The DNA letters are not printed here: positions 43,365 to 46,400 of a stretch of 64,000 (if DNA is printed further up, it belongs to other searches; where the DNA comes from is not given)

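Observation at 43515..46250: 911-aa island protein with a candidate transglutaminase-like Cys-His-Asp catalytic core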

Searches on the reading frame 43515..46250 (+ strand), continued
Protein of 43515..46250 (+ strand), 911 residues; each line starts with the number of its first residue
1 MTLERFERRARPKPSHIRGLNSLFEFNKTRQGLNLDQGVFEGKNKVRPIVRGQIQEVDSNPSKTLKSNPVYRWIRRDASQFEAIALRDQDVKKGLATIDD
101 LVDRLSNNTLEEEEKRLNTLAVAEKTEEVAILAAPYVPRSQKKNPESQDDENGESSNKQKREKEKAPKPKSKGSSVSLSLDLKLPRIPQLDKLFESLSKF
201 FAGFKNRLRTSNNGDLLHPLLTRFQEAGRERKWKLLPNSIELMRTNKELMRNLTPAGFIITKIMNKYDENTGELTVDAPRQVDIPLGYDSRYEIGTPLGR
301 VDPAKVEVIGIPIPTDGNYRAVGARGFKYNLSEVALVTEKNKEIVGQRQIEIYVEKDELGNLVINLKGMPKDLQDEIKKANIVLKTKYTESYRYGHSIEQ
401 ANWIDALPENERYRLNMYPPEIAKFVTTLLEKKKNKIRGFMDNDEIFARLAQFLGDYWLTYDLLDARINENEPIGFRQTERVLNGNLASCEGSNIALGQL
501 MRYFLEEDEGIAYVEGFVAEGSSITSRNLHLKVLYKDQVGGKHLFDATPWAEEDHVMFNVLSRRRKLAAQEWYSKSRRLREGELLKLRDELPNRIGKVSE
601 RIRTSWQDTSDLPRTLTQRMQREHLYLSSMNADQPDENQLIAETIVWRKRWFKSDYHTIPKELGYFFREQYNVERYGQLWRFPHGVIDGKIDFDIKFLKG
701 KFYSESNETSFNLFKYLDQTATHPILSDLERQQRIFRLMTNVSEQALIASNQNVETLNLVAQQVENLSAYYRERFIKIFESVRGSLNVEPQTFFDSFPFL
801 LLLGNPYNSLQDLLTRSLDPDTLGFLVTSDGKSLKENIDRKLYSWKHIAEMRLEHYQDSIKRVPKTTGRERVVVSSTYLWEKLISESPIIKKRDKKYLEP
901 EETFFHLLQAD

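Call 33: predict_structure(alignment_id=A2)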
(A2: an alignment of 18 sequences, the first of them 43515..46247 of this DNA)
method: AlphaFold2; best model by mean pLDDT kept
length: 911 residues; sequences in the alignment: 18
mean_pLDDT: 79.6   pTM: 0.65
mean pLDDT of the five models: 79.6, 79.2, 78.6, 78.0, 76.8
residues with pLDDT >= 90: 403; 70-90: 308; 50-70: 81; < 50: 119
segments of 3 or more residues with pLDDT < 50: 1-12, 146-206, 212-214, 321-325, 393-398, 702-722, 886-892
pLDDT, mean of each block of 10 residues (from residue 1): 31 71 91 89 92 91 92 90 88 93 90 92 95 91 53 32 33 31 31 36 42 63 74 55 83 66 91 89 82 90 91 74 61 92 90 92 94 91 91 53 90 91 93 89 88 85 80 89 89 94 93 89 83 89 85 72 81 88 92 94 89 86 80 84 82 74 91 77 88 71 40 42 66 89 94 94 96 97 92 94 92 91 81 88 95 94 76 64 53 72 90 54
secondary structure, 60 per line:
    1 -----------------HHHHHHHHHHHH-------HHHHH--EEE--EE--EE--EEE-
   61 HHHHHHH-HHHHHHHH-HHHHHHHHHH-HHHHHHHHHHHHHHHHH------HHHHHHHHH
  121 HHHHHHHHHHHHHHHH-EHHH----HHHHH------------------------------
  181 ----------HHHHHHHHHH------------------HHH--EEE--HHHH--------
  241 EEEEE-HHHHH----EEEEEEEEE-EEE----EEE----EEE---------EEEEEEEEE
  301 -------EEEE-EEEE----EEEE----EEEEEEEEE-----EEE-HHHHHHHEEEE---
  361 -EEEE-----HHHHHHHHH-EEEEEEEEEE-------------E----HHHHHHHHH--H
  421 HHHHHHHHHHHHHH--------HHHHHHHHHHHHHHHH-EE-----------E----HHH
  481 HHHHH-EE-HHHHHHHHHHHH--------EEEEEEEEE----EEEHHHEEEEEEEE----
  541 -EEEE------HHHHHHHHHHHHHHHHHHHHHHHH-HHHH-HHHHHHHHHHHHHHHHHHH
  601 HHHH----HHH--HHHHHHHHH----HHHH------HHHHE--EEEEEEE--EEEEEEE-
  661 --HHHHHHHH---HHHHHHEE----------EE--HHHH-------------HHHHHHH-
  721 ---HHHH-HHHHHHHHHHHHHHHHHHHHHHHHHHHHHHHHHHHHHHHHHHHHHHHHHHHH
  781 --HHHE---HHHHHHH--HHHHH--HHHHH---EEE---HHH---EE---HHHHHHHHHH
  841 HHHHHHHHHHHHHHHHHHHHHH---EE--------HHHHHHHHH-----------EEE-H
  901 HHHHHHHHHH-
elements in order (helices of 4 or more, strands of 3 or more residues): H18-29 H37-41 E44-46 E57-59 H61-67 H69-76 H78-87 H89-105 H112-136 H146-150 H191-200 E224-226 H229-232 E241-245 H247-251 E256-264 E266-268 E273-275 E280-282 E292-300 E308-311 E313-316 E321-324 E329-337 E343-345 H347-353 E354-357 E362-365 H371-379 E381-390 H409-417 H420-434 H443-458 H478-485 H490-501 E510-518 E523-525 E529-536 E542-545 H552-575 H577-580 H582-604 H614-622 H627-630 H637-640 E644-650 E653-659 H663-670 H674-679 H696-699 H713-719 H724-727 H729-780 H790-796 H799-803 H806-810 E814-816 H831-862 H876-884 E896-898 H900-910
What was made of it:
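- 43566..43922 (+): N-terminal helical domain, residues 18-136. Family-specific, with no match to any known fold or family. AF2 pLDDT is about 90 (call 33).
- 43950..44132 (+): K/S/E-rich low-complexity linker, residues 146-206, predicted disordered. pLDDT is below 50 (call 33).
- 44739..45164 (+): Helical sub-domain plus transglutaminase-like catalytic core, residues 409-550. This is the best-conserved part of the protein. The elements are helix 490-501 and strands 510-518, 529-536 and 542-545 (call 33).
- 44982..44984 (+): Codon TGC for C490, the proposed nucleophile. It is the first residue of helix 490-501 (call 33).
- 45168..46247 (+): C-terminal mostly helical domain, residues 552-911, containing long helices 552-604, 729-780 and 831-862. 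Family-specific. AF2 pLDDT is mostly 80-97 apart from the loop at 702-722 (call 33).
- Checked: It follows a confidently folded N-terminal helical domain at residues 18-136 (call 33). The C-terminal roughly 360 residues are mostly helical (call 33).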

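Call 35: fold_search(model_id=the predicted structure, library=pdb)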
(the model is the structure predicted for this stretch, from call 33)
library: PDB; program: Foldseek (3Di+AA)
matches with E <= 10: 132; with E <= 0.001: 2
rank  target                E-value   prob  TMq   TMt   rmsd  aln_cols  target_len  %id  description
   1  6g49                  8.0e-06  1.00  0.21  0.58   8.1       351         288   10  Crystal structure of the periplasmic domain of TgpA from Pseudomonas aeruginosa (released 2019-04-10)
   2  6g4h                  9.7e-06  1.00  0.21  0.59   8.6       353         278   10  Crystal structure of the periplasmic domain of TgpA from Pseudomonas aeruginosa bound to ethylmercury (released 2019-04-10)
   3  3kd4_A                4.3e-01  0.11  0.08  0.12  19.0       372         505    9  CRYSTAL STRUCTURE OF A PUTATIVE PROTEASE (BDI_1141) FROM PARABACTEROIDES DISTASONIS ATCC 8503 AT 2.00 A RESOLUTION (released 2009-11-24)
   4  4xz7_B                5.7e-01  0.47  0.11  0.22  18.4       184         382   16  Crystal structure of a TGase (released 2015-06-24)
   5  7wb4_n                5.9e-01  0.03  0.05  0.05  29.8       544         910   10  Cryo-EM structure of the NR subunit from X. laevis NPC (released 2022-03-02)
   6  7yed_D                6.8e-01  0.02  0.05  0.05  20.8       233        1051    9  In situ structure of polymerase complex of mammalian reovirus in the elongation state (released 2023-04-05)
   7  7tcd                  8.3e-01  0.05  0.06  0.10  29.4       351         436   12  LOV2-DARPIN fusion: D13 (released 2023-07-05)
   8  5owv_C                8.3e-01  0.04  0.05  0.07  38.5       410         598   13  An oligomerised bacterial dynamin pair provides a mechanism for the long-range sensing and tethering of membranes (released 2018-09-05)
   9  9jr0_B                8.7e-01  0.02  0.06  0.07  34.4       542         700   11  GABA-DGABAB-Gi-complex (released 2025-10-22)
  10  7yev_C                9.5e-01  0.03  0.06  0.05  20.6       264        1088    9  In situ structure of polymerase complex of mammalian reovirus in the pre-elongation state (released 2023-03-29)
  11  5xei                  1.1e+00  0.04  0.05  0.09  47.8       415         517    9  Crystal structure of the Smc head domain with a coiled coil and joint derived from Pyrococcus yayanosii (released 2017-06-07)
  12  6qpq_C                1.1e+00  0.03  0.05  0.10  32.3       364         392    8  The structure of the cohesin head module elucidates the mechanism of ring opening (released 2020-02-05)
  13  6y2r_A                1.2e+00  0.02  0.05  0.09  22.0       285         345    8  Escherichia coli R255A RnlA endoribonuclease (single alanine mutant of RnlA) (released 2021-05-12)
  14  8k0x_A                1.2e+00  0.02  0.05  0.07  24.3       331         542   10  ABCG25 Wild Type purified with DDM in the ABA-bound state (released 2024-07-17)
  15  4u65_E                1.3e+00  0.54  0.09  0.39   6.1       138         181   12  Structure of the periplasmic output domain of the Legionella pneumophila LapD ortholog CdgS9 in complex with Pseudomon (released 2014-08-13)
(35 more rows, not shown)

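Call 49: find_encoding_contigs(protein=window:43515-46247:+, flank=2000, max_places=3)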
Protein window:43515-46247:+ (911 aa): 15 contigs read that carry it; 3 places shown.
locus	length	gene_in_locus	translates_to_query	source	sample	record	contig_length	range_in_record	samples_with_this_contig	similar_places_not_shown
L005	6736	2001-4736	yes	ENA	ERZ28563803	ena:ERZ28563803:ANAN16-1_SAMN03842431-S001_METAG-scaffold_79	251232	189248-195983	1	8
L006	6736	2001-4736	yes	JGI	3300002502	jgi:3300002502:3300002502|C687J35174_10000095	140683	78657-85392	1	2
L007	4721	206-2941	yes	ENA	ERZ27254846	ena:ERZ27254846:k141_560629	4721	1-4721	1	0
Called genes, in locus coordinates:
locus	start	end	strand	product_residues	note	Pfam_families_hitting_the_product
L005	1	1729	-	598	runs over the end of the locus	PF01411:tRNA-synt_2c, PF07973:tRNA_SAD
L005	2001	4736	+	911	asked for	-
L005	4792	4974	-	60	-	-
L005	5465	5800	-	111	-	-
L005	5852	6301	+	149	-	PF01161:PBP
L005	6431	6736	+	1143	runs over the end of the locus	PF04563:RNA_pol_Rpb2_1, PF04561:RNA_pol_Rpb2_2, PF04565:RNA_pol_Rpb2_3, PF10385:RNA_pol_Rpb2_45, PF00562:RNA_pol_Rpb2_6, PF04560:RNA_pol_Rpb2_7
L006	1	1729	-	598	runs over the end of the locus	PF01411:tRNA-synt_2c, PF07973:tRNA_SAD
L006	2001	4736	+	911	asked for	-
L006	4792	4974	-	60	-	-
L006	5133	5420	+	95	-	-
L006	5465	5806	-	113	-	-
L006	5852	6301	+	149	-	PF01161:PBP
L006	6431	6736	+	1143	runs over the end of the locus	PF04563:RNA_pol_Rpb2_1, PF04561:RNA_pol_Rpb2_2, PF04565:RNA_pol_Rpb2_3, PF10385:RNA_pol_Rpb2_45, PF00562:RNA_pol_Rpb2_6, PF04560:RNA_pol_Rpb2_7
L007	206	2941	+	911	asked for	-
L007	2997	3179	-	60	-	-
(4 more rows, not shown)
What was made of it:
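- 43515..46250 (+): Coding sequence of the 911-aa protein, including the TAA stop. The identical protein is encoded on 15 contigs in public assemblies; the three places shown come from three different samples (call 49).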

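Call 50: find_encoding_contigs(protein=P0003, flank=8000, max_places=3)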
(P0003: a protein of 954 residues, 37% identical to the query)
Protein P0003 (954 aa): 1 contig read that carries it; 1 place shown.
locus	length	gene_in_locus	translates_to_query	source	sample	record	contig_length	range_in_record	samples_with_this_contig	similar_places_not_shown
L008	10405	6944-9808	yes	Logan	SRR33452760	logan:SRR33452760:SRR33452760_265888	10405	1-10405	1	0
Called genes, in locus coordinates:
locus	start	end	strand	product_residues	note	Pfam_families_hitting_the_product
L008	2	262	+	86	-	?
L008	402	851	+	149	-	-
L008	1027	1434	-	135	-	-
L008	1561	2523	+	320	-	PF01207:Dus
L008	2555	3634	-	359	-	PF25046:DUF7790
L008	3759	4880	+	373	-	PF01595:CNNM, PF00571:CBS (faint)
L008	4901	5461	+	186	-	-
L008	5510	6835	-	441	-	-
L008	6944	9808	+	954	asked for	-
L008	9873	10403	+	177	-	?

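Call 51: find_encoding_contigs(protein=P0005, flank=8000, max_places=3)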
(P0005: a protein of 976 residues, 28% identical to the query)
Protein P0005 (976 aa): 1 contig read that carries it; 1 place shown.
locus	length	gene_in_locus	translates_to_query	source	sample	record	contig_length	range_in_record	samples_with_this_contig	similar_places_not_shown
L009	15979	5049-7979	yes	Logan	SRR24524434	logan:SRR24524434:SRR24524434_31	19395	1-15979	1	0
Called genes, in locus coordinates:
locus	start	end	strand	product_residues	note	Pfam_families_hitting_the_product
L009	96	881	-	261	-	PF02096:60KD_IMP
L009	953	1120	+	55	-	-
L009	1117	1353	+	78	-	-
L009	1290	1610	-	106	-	PF00825:Ribonuclease_P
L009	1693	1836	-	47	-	PF00468:Ribosomal_L34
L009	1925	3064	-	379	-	PF00712:DNA_pol3_beta, PF02767:DNA_pol3_beta_2, PF02768:DNA_pol3_beta_3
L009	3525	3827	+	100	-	-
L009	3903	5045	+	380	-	-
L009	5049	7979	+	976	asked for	-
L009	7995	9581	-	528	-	PF11638:DnaA_N (weak), PF01695:IstB_IS21, PF00308:Bac_DnaA, PF00004:AAA, PF08299:Bac_DnaA_C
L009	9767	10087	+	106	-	-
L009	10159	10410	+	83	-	-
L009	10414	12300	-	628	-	PF01935:DUF87, PF12846:AAA_10, PF19044:P-loop_TraG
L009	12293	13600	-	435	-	PF26593:TraC-like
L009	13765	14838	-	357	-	PF12666:PrgI (weak), PF13620:CarboxypepD_reg (weak)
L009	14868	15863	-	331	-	-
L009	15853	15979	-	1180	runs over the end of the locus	?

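Call 63: list_cluster_members(proteins=[P0004, P0006, P0007, P0008, P0009, P0010, P0011, P0013, P0015, P0016])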
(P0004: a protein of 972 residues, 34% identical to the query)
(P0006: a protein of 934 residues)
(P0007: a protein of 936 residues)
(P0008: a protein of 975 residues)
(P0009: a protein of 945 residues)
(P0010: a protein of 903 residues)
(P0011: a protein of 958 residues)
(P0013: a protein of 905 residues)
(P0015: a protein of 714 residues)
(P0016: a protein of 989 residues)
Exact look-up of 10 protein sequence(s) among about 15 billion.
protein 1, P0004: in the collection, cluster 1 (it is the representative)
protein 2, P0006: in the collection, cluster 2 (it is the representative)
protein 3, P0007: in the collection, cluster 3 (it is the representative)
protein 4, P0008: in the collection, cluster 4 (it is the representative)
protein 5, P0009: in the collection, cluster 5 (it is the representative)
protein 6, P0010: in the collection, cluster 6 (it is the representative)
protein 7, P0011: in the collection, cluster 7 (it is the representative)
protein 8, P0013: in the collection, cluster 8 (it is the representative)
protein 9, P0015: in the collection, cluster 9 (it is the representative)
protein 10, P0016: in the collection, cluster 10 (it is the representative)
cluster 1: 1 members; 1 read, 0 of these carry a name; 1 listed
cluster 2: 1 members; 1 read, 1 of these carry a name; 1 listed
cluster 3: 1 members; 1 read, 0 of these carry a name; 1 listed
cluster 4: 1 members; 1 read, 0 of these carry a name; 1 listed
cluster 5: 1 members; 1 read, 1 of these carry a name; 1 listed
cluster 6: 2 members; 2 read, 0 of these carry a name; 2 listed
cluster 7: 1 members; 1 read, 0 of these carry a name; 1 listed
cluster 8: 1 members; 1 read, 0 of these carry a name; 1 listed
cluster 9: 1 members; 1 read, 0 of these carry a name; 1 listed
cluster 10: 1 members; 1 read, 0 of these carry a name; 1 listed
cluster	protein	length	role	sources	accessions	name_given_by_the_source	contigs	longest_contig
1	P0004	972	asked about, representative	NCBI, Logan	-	-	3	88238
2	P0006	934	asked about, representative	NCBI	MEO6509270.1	MAG: hypothetical protein ABIO02_04910, partial [Patescibacteria group bacterium]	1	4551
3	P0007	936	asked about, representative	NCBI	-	-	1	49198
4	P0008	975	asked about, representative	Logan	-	-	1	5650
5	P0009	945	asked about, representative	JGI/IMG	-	hypothetical protein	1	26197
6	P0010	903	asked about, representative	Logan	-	-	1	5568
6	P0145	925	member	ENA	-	-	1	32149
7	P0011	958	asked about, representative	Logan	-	-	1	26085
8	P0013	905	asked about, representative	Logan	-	-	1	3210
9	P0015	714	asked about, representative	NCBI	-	-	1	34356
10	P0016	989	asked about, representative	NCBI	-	-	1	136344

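Call 71: fold_search(model_id=the predicted structure, library=viral)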
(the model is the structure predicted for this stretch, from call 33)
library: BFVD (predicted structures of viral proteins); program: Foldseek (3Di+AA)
matches with E <= 10: 55; with E <= 0.001: 0
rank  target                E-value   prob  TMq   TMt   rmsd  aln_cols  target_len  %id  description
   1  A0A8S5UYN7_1          8.0e-01  0.12  0.08  0.09  44.8       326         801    7  Endosialidase chaperone [Siphoviridae sp. ctkKt3]
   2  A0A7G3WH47            1.0e+00  0.06  0.06  0.12  54.0       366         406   10  Uncharacterized protein [Arthronema virus TR020]
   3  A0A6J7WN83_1          1.1e+00  0.02  0.05  0.05  39.0       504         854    8  Phage tail tape measure protein [uncultured Caudovirales phage]
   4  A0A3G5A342            2.0e+00  0.02  0.05  0.09  31.1       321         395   14  Uncharacterized protein [Harvfovirus sp.]
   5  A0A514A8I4            2.2e+00  0.05  0.06  0.20  22.1       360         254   10  Uncharacterized protein [Pantoea phage Kyle]
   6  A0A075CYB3            2.4e+00  0.05  0.07  0.19  37.5       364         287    9  Protein EE1A [Elephant endotheliotropic herpesvirus 5]
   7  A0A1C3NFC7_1          2.4e+00  0.01  0.04  0.04  27.4       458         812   13  (no name in the UniProt tables at hand)
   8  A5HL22                2.6e+00  0.03  0.05  0.11  47.5       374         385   12  PfWMP3_28 [Phormidium phage Pf-WMP3]
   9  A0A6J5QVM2            2.7e+00  0.01  0.05  0.05  41.9       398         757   10  Uncharacterized protein [uncultured Caudovirales phage]
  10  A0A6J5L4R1            2.9e+00  0.02  0.06  0.09  33.2       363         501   12  Large polyvalent protein associated domain-containing protein [uncultured Caudovirales phage]
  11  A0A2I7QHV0            3.1e+00  0.02  0.06  0.10  23.2       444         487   11  Tail length tape-measure protein [Vibrio phage Aphrodite1]
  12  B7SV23                3.1e+00  0.01  0.07  0.13  25.1       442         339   11  (no name in the UniProt tables at hand)
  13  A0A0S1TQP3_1          3.3e+00  0.04  0.07  0.06  35.6       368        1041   11  Protein ORF-C [Elephant endotheliotropic herpesvirus 4]
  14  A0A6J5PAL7            3.3e+00  0.02  0.06  0.06  30.7       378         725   10  Uncharacterized protein [uncultured Caudovirales phage]
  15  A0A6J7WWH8            3.3e+00  0.01  0.04  0.04  21.1       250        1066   10  Collagen triple helix repeat [uncultured Caudovirales phage]
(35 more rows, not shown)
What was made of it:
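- Tried and rejected: The BFVD viral fold search gave nothing (call 71).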
